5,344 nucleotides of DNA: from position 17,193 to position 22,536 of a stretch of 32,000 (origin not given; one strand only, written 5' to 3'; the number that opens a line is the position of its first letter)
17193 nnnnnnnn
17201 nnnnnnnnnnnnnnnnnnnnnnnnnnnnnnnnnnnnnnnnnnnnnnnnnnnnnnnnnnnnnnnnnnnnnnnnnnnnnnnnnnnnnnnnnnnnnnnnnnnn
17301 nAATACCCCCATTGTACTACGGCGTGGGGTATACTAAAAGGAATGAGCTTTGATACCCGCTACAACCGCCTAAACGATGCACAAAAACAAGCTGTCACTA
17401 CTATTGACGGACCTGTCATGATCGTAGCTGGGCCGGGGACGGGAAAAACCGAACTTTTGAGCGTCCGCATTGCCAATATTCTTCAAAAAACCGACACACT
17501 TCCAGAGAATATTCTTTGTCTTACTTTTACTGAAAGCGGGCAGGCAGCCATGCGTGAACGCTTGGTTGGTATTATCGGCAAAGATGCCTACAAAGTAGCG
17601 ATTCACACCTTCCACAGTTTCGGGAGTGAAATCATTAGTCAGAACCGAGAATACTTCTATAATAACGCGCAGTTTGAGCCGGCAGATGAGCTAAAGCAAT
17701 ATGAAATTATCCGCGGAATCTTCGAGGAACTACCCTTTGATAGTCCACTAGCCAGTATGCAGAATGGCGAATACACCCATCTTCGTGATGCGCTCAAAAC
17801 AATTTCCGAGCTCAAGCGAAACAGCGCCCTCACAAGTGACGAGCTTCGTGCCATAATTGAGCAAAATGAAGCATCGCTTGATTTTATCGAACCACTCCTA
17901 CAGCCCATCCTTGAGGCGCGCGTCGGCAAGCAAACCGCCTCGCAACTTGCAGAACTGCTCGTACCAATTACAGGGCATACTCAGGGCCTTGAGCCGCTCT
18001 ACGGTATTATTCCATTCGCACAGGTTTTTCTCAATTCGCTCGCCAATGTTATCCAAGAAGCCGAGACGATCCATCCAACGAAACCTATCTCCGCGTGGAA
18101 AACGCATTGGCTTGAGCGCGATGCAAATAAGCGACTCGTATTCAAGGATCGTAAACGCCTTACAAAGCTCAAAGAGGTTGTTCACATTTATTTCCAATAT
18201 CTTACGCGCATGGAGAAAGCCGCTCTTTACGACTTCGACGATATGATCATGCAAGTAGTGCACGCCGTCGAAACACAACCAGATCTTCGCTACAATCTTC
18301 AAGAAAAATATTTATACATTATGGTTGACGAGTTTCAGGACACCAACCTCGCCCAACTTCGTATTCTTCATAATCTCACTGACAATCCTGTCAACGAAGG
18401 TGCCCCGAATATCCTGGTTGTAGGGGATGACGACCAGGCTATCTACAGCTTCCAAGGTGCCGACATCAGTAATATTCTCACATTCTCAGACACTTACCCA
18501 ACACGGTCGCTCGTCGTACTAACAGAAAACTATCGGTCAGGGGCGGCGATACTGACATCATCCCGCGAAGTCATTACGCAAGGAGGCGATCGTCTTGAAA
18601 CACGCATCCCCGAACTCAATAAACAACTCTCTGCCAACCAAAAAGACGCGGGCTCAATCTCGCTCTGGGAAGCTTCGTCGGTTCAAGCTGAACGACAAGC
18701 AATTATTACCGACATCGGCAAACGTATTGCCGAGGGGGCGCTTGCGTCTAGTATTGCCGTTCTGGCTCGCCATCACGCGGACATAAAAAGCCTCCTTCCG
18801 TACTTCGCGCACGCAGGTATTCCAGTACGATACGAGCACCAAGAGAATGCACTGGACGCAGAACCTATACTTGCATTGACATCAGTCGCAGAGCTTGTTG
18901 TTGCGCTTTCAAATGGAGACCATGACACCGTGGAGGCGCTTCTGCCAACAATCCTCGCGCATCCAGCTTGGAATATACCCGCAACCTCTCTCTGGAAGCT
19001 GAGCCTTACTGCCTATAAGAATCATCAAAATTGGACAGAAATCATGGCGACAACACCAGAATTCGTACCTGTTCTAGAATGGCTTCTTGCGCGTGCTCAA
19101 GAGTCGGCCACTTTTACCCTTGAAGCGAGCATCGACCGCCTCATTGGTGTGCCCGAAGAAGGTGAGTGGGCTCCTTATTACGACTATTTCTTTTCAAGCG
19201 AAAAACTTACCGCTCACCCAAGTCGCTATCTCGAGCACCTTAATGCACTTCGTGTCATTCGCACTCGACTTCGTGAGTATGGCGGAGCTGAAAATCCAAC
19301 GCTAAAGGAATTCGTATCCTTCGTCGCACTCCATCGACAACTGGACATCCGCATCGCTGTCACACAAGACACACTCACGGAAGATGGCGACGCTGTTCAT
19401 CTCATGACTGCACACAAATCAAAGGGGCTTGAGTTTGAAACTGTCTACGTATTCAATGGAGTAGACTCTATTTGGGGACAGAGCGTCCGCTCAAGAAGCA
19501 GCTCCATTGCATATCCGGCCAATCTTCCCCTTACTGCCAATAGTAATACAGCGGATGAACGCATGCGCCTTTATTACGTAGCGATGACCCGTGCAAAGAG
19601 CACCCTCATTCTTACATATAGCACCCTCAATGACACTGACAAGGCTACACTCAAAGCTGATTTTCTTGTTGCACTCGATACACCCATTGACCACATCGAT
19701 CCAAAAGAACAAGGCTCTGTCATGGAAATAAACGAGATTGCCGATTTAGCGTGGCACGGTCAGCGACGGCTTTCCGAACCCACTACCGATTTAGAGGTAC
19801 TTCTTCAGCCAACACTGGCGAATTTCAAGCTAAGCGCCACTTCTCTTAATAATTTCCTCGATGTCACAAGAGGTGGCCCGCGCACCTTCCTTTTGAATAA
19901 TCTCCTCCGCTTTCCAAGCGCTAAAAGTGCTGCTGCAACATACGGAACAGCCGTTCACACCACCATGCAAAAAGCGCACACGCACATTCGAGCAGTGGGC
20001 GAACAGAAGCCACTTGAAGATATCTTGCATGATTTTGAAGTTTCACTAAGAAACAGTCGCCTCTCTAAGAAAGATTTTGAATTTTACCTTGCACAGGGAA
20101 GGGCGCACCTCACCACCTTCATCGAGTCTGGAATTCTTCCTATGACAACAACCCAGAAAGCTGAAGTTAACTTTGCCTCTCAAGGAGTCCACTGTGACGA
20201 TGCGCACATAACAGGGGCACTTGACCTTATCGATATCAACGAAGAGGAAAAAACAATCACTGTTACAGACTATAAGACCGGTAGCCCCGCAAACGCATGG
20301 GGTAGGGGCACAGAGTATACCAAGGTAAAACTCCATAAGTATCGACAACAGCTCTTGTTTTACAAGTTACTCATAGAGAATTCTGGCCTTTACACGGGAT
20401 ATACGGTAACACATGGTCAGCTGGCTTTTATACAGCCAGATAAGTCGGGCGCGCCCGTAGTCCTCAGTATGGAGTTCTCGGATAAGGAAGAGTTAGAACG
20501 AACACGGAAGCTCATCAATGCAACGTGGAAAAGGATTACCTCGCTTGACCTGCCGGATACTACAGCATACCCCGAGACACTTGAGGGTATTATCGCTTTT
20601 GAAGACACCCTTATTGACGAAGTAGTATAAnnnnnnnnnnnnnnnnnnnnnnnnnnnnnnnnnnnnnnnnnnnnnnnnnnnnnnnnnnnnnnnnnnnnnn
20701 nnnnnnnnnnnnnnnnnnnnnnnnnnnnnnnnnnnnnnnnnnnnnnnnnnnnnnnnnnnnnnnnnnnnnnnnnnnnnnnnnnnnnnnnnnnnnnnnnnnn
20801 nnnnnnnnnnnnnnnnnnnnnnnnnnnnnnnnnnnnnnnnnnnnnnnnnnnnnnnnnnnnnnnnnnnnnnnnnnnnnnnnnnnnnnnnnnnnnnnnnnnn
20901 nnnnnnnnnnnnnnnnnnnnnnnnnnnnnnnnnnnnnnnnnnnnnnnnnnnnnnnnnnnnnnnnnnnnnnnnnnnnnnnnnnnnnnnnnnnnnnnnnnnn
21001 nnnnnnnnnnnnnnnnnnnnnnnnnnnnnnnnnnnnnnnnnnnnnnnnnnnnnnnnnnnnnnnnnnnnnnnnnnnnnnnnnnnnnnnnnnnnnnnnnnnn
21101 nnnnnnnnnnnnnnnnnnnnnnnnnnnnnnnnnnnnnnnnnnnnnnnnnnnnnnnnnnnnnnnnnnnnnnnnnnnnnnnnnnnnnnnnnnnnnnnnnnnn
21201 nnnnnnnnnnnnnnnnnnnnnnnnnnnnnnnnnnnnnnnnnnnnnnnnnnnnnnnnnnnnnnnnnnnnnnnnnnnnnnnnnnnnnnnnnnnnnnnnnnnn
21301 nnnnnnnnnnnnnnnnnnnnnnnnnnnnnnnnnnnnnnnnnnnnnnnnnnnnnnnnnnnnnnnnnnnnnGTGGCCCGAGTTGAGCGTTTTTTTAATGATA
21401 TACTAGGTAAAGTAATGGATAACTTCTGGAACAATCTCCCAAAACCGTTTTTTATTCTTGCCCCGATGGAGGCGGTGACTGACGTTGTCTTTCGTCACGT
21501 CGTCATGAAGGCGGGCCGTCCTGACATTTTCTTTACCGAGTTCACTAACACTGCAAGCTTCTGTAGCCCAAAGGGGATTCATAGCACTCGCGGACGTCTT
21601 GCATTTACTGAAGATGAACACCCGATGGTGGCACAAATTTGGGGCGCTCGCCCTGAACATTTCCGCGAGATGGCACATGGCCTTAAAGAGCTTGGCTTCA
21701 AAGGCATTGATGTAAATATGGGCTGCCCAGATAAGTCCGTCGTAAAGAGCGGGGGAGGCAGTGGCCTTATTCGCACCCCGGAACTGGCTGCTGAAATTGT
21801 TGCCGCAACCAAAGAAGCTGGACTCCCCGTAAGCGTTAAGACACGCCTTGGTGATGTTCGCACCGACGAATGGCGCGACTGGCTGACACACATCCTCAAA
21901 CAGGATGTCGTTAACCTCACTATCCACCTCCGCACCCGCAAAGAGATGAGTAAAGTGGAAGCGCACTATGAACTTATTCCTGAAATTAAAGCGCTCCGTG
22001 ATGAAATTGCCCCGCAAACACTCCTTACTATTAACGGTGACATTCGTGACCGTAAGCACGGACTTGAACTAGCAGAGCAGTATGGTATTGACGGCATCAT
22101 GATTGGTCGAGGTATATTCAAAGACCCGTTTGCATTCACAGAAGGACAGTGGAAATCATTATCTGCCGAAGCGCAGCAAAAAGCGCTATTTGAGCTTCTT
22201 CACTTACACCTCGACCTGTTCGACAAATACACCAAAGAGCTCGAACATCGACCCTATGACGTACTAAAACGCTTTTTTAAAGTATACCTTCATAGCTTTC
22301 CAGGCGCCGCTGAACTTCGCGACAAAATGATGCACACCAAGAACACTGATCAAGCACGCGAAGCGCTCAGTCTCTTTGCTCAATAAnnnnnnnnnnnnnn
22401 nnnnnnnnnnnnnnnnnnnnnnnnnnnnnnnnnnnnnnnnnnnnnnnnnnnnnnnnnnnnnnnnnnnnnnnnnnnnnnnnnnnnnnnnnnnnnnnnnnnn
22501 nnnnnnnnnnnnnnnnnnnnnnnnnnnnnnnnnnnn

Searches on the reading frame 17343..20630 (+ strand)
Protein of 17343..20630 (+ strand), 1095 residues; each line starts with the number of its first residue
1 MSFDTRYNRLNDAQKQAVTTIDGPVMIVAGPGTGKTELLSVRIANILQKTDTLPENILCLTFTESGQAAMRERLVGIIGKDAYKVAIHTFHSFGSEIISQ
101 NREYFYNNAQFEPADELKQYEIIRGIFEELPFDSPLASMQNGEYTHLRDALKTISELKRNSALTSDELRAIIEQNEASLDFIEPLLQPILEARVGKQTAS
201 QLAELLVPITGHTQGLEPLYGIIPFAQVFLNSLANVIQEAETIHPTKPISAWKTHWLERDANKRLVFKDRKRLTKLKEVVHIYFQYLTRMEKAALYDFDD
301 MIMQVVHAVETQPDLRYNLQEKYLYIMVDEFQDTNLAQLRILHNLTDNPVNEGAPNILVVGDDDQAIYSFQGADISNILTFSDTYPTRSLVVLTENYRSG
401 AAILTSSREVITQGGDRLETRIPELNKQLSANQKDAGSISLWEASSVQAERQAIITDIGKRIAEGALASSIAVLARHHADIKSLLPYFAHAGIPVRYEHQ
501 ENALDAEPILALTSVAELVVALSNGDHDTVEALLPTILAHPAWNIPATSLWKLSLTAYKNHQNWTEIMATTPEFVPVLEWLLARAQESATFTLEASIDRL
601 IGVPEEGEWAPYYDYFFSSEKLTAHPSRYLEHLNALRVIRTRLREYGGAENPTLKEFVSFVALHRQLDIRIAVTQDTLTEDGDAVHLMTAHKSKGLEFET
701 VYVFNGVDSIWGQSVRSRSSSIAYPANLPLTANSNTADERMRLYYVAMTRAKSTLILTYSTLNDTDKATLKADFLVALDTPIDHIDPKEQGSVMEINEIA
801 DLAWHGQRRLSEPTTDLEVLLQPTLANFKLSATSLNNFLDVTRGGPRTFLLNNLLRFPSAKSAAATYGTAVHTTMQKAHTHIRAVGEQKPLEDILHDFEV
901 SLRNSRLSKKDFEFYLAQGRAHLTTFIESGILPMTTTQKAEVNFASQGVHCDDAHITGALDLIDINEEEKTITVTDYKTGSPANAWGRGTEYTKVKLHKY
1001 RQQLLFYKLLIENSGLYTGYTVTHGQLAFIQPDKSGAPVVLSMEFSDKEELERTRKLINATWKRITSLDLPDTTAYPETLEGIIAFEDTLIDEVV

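Call 20: find_encoding_contigs(protein=window:17343-20630:+, flank=10000, max_places=3)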
Protein window:17343-20630:+ (1095 aa): no gene with exactly this product is on record in the collection.

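Call 22: search_protein_families(library=pfam, proteins=[window:17343-20630:+], max_evalue=0.001)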
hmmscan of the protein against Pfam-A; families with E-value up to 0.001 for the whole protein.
window:17343-20630:+ (1095 aa): 6 families
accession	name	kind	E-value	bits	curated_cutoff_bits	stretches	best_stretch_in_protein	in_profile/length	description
PF00580.27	UvrD-helicase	-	1.8e-63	215.2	23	1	10-386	1-271/271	UvrD/REP helicase N-terminal domain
PF13361.12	UvrD_C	-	1.5e-27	97.4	25.6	1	391-760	1-348/350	UvrD-like helicase C-terminal domain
PF13245.12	AAA_19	-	1.2e-18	68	25.1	1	14-370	1-133/134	AAA domain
PF12705.13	PDDEXK_1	-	3.8e-17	63.5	22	1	830-1067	2-226/247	PD-(D/E)XK nuclease superfamily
PF13538.12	UvrD_C_2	-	6.6e-08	32.7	27.4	0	685-706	2-23/52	UvrD-like helicase C-terminal domain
PF08696.17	Dna2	-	0.00016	21.9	22.4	1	846-958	68-179/204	DNA replication factor Dna2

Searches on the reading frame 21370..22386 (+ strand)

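Call 83: search_protein_families(library=pfam, proteins=[window:21370-22386:+], max_evalue=0.001)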
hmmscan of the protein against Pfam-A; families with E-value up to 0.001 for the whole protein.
window:21370-22386:+ (338 aa): 1 family
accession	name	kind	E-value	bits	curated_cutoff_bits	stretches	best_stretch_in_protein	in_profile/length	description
PF01207.24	Dus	-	1.6e-50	172.4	20.4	1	29-333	1-302/311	Dihydrouridine synthase (Dus)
